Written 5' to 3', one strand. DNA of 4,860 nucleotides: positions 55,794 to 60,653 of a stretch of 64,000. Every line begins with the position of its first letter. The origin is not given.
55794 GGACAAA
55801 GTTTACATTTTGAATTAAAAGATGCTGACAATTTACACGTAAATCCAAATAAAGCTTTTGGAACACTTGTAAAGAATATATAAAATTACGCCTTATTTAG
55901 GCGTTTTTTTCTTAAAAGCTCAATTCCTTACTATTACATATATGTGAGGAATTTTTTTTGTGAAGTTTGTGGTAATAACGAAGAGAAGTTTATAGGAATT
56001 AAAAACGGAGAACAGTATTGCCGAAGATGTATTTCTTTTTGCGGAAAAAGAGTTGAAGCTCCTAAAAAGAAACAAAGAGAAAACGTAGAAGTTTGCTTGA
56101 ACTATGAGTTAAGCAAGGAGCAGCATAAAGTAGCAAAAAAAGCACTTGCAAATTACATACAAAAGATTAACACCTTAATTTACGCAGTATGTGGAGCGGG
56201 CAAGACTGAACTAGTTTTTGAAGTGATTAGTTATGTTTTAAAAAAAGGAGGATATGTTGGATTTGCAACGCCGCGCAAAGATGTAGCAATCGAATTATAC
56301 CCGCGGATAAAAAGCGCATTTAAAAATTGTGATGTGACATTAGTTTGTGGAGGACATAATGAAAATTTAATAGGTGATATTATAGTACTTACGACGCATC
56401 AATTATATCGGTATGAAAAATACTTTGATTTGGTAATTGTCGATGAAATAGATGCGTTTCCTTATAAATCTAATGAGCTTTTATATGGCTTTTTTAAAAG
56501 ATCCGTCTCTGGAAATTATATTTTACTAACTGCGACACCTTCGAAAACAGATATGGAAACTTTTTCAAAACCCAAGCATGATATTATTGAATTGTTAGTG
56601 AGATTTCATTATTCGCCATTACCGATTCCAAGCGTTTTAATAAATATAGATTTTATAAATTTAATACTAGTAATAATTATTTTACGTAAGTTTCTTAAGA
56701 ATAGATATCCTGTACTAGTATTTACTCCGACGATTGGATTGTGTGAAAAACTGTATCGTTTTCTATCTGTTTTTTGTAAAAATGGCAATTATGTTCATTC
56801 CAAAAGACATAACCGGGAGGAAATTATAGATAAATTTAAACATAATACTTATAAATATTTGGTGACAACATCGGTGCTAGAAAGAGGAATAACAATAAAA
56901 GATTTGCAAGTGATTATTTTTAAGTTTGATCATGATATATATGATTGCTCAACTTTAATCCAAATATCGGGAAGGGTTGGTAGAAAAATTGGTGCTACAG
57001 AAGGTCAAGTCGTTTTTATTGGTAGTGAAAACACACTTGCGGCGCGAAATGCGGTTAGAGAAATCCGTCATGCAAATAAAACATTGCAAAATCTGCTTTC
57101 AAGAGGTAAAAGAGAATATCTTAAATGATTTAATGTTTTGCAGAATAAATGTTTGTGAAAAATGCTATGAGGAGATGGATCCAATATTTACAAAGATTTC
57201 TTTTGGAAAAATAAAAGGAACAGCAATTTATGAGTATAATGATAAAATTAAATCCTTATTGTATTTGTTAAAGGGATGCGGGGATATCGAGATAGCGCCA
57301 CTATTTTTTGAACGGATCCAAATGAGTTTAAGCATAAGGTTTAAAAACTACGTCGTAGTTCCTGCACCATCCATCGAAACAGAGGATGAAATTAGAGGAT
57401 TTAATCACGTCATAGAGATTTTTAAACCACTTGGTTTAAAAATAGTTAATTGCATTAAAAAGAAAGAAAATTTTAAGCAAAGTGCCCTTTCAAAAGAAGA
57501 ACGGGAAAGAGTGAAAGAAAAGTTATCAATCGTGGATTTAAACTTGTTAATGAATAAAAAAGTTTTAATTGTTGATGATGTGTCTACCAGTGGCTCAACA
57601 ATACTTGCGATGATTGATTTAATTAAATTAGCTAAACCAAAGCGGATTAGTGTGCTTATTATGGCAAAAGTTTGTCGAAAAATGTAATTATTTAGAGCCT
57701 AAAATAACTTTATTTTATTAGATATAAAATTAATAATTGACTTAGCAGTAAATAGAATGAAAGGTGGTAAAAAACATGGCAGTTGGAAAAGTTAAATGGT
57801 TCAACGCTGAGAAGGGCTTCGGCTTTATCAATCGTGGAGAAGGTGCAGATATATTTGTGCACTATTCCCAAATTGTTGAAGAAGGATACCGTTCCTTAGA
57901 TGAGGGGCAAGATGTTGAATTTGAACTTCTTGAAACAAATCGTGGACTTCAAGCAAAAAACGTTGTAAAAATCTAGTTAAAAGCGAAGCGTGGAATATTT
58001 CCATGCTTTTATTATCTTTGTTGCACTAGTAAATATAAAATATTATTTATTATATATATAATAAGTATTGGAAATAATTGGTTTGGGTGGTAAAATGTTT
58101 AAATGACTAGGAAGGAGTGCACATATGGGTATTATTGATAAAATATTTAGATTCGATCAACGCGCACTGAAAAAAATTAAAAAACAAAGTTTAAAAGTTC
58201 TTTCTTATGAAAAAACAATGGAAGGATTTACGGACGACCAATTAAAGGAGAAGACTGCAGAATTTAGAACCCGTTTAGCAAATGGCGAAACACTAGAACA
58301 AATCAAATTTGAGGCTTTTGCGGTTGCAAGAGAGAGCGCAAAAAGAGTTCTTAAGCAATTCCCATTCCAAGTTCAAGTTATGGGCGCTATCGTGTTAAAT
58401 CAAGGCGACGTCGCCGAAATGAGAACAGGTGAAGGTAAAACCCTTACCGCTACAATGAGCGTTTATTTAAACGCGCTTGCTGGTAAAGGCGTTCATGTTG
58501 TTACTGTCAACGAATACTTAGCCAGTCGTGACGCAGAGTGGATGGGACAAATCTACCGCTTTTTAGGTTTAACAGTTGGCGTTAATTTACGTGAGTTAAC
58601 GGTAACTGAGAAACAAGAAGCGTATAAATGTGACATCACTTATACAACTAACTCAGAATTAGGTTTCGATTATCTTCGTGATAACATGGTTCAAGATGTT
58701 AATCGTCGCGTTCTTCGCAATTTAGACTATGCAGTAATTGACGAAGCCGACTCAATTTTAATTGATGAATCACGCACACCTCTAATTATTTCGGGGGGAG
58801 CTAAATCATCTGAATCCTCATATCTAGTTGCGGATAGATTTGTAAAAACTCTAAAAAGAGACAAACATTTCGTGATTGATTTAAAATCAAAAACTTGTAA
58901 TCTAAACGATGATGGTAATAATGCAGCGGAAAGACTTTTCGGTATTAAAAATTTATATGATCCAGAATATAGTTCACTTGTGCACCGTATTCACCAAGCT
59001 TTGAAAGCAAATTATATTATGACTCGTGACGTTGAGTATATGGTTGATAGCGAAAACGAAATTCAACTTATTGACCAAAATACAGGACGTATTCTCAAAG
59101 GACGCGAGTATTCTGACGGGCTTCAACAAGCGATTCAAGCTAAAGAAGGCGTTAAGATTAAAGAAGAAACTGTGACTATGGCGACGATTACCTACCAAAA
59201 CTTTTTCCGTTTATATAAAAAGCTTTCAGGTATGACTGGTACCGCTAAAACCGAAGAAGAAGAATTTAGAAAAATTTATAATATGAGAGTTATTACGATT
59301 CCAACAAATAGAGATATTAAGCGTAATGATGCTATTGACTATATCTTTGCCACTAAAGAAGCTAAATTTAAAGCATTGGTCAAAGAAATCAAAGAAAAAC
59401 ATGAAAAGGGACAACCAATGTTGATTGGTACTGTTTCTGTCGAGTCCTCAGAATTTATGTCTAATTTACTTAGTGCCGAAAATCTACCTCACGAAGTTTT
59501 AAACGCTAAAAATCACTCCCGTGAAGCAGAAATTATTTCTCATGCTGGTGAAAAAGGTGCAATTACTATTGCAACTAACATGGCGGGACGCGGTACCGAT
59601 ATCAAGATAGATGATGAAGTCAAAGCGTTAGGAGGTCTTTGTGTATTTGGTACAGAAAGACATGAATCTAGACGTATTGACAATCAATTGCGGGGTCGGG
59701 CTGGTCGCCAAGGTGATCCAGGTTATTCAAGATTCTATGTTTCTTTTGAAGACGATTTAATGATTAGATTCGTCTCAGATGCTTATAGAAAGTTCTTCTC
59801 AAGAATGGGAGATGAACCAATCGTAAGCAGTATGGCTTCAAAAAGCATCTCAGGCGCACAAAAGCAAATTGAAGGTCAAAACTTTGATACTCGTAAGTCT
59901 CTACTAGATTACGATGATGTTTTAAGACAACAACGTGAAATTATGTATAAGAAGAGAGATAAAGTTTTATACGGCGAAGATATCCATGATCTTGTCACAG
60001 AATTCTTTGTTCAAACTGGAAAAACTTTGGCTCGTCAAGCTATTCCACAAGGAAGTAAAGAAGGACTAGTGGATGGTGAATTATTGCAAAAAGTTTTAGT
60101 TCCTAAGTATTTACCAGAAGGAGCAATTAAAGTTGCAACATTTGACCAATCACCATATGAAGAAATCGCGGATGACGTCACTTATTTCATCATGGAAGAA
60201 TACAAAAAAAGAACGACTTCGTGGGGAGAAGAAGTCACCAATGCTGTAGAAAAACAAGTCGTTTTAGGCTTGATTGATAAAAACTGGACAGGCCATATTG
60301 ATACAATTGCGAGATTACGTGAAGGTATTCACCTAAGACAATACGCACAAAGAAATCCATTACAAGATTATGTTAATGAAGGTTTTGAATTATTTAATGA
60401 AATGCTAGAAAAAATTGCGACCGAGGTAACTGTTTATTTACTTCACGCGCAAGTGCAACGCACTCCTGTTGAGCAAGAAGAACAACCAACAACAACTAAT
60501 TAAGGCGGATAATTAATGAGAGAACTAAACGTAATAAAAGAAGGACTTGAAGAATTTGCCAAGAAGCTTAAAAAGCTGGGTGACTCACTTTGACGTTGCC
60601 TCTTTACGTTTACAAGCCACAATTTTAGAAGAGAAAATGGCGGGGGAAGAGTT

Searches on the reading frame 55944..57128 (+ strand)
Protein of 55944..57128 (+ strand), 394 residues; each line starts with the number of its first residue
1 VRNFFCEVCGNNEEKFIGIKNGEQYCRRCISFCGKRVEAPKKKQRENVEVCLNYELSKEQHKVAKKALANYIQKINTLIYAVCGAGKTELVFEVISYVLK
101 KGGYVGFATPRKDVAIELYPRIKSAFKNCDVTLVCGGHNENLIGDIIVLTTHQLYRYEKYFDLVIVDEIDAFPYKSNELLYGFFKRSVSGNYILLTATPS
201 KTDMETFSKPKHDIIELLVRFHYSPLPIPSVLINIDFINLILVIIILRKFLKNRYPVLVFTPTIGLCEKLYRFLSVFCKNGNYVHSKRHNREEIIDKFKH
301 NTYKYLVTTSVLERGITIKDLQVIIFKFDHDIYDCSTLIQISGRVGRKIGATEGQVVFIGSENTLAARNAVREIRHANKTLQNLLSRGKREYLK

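Call 13: search_protein_families(library=pfam, proteins=[window:55944-57128:+], max_evalue=0.001)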
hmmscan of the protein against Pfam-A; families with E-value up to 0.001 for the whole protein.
window:55944-57128:+ (394 aa): 3 families
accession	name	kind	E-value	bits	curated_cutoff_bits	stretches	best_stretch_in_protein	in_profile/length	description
PF00271.37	Helicase_C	-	3.8e-16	59.8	23.5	1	246-347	5-108/110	Helicase conserved C-terminal domain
PF00270.35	DEAD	-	6.1e-14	52.5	26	1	63-203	3-163/167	DEAD/DEAH box helicase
PF04851.21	ResIII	-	1.6e-12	48.1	22.5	1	54-200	2-163/164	Type III restriction enzyme, res subunit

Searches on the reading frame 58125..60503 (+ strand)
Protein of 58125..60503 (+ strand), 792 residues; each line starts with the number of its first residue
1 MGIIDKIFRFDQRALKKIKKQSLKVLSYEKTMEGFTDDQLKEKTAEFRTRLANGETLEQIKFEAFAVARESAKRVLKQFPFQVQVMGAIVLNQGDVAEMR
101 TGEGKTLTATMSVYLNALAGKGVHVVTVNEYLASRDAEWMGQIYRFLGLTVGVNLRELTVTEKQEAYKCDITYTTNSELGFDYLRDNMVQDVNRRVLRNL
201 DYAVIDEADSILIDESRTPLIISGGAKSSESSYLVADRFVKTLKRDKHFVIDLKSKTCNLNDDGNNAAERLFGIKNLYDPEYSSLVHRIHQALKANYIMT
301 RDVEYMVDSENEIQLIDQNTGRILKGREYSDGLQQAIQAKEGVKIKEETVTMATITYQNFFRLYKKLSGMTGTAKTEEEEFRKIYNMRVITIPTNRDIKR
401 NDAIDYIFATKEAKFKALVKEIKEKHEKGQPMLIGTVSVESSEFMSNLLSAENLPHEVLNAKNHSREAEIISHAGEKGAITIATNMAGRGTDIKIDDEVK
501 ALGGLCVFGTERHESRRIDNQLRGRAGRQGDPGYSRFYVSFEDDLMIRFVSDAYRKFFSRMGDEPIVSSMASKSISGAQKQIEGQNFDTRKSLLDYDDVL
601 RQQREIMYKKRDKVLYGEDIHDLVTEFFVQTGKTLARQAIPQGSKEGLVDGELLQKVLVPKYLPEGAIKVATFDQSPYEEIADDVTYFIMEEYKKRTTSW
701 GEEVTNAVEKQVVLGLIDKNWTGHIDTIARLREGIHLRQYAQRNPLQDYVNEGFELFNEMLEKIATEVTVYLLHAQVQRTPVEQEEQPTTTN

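Call 13: search_protein_families(library=pfam, proteins=[window:58125-60503:+], max_evalue=0.001)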
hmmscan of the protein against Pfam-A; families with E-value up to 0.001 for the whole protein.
window:58125-60503:+ (792 aa): 6 families
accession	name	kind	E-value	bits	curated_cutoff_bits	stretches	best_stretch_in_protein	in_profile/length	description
PF07517.20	SecA_DEAD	-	6.7e-122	406.7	24.6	1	7-382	4-290/290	SecA DEAD-like domain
PF21090.3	P-loop_SecA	-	1e-72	244.5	27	2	398-499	2-103/205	SecA P-loop domain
PF07516.18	SecA_SW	-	1.1e-53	182.7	26.7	1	565-776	1-200/200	SecA Wing and Scaffold domain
PF01043.26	SecA_PP_bind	-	9.2e-34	116.8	23.5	1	229-338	2-110/110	SecA preprotein cross-linking domain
PF00270.35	DEAD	-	5.2e-08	33.2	26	1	80-214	2-132/167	DEAD/DEAH box helicase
PF00271.37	Helicase_C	-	0.00024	21.8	23.5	1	414-530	2-110/110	Helicase conserved C-terminal domain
